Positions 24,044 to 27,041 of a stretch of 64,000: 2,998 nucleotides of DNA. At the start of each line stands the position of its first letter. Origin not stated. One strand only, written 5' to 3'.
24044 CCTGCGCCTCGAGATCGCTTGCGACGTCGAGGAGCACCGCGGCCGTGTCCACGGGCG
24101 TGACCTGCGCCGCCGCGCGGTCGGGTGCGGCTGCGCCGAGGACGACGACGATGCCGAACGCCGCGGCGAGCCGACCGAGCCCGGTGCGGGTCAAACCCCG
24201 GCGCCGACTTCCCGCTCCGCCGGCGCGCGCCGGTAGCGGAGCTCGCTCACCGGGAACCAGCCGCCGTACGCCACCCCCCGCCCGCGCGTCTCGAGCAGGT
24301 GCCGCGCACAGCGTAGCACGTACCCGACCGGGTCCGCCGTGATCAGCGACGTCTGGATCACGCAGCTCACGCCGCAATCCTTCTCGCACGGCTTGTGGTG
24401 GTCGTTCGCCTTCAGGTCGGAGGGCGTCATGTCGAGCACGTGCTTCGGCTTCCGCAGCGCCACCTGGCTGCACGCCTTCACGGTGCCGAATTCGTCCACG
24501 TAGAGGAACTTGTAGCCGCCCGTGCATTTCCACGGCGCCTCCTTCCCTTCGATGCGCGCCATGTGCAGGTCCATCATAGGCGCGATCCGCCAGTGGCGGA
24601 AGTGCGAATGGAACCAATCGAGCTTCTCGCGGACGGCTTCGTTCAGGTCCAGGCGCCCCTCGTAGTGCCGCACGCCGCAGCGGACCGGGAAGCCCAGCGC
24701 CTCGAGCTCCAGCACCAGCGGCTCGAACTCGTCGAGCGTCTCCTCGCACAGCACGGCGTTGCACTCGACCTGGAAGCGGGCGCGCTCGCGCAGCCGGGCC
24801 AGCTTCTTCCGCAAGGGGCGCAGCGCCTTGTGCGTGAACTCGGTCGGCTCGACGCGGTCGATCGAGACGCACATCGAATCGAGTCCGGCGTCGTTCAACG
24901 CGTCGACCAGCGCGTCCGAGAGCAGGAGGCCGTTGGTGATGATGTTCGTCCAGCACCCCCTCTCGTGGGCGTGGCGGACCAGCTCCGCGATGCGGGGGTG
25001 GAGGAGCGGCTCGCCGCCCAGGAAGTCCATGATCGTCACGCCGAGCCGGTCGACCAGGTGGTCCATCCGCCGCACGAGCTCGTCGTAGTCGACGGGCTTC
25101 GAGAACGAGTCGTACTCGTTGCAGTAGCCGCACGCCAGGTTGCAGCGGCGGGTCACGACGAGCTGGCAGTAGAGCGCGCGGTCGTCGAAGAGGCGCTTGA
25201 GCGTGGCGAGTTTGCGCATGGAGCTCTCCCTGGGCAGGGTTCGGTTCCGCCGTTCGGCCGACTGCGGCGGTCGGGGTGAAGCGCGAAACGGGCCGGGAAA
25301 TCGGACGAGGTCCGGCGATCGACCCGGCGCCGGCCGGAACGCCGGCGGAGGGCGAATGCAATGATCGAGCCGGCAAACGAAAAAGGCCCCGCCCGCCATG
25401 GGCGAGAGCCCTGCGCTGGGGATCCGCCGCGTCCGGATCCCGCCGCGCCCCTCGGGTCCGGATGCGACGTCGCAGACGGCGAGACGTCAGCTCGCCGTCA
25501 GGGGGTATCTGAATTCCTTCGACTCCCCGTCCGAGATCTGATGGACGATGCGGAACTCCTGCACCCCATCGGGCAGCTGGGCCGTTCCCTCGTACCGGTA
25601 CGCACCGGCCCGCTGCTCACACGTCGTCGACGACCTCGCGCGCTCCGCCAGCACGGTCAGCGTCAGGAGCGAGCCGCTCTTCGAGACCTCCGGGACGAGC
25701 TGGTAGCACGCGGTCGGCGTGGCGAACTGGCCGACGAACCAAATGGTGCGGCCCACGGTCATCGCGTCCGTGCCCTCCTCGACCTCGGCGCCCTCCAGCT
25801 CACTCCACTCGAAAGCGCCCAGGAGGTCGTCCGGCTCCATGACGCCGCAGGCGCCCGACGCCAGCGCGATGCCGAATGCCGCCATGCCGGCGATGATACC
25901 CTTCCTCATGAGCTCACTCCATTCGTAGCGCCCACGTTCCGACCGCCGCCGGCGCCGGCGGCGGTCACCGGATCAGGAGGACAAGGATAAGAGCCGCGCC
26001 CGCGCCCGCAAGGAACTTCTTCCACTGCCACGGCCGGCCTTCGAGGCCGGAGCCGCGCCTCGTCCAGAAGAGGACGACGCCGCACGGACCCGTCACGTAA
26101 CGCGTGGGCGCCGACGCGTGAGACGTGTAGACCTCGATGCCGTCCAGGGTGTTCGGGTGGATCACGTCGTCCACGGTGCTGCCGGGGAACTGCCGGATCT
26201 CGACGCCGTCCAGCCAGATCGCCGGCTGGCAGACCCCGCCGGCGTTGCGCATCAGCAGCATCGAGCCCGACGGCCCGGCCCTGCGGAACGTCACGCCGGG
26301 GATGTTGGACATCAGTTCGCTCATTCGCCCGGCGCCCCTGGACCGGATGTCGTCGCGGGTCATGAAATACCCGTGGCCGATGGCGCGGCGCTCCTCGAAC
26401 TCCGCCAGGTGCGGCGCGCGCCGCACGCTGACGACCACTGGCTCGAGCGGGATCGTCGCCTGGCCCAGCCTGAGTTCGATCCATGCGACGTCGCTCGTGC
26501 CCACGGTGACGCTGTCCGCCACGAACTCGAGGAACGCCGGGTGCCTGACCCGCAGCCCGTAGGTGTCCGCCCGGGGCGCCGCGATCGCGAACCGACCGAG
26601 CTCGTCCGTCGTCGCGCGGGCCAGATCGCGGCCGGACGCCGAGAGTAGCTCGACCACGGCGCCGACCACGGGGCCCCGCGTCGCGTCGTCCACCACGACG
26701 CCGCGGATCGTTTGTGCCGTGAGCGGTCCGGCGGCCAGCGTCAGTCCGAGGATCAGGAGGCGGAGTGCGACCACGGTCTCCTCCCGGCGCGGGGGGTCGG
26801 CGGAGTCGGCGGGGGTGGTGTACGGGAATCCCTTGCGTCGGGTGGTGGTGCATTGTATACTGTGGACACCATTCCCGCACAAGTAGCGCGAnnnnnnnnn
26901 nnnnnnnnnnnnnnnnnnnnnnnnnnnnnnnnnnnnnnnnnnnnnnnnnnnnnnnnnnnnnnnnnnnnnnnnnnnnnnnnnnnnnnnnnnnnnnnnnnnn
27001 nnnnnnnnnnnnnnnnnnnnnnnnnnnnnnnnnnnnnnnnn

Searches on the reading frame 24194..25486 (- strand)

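Call 81: search_protein_families(library=pfam, proteins=[window:24194-25486:-], max_evalue=0.00001)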
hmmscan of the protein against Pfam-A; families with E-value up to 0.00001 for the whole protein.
window:24194-25486:- (431 aa): 1 family
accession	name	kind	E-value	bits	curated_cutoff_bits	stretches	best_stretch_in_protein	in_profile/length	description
PF04055.27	Radical_SAM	-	6.2e-20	72.5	29.5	1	110-223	2-121/166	Radical SAM superfamily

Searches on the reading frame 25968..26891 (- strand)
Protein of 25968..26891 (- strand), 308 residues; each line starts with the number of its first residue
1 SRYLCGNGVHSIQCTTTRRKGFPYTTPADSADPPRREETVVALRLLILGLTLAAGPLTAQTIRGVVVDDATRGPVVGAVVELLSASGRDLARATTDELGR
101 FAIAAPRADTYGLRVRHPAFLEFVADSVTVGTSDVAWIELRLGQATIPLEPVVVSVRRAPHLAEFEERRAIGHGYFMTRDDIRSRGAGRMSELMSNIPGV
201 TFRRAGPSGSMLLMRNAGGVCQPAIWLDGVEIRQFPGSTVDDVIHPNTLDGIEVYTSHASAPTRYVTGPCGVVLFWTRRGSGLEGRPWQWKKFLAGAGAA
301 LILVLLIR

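Call 81: search_protein_families(library=pfam, proteins=[window:25968-26891:-], max_evalue=0.00001)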
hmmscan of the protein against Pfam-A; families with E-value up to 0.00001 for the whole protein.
window:25968-26891:- (308 aa): 2 families
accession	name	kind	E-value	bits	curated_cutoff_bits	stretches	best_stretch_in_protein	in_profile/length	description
PF13620.12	CarboxypepD_reg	-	1.3e-12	48.3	32.3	1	61-142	1-81/82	Carboxypeptidase regulatory-like domain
PF07715.20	Plug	-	1e-09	39.3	23.9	1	177-261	12-97/107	TonB-dependent Receptor Plug Domain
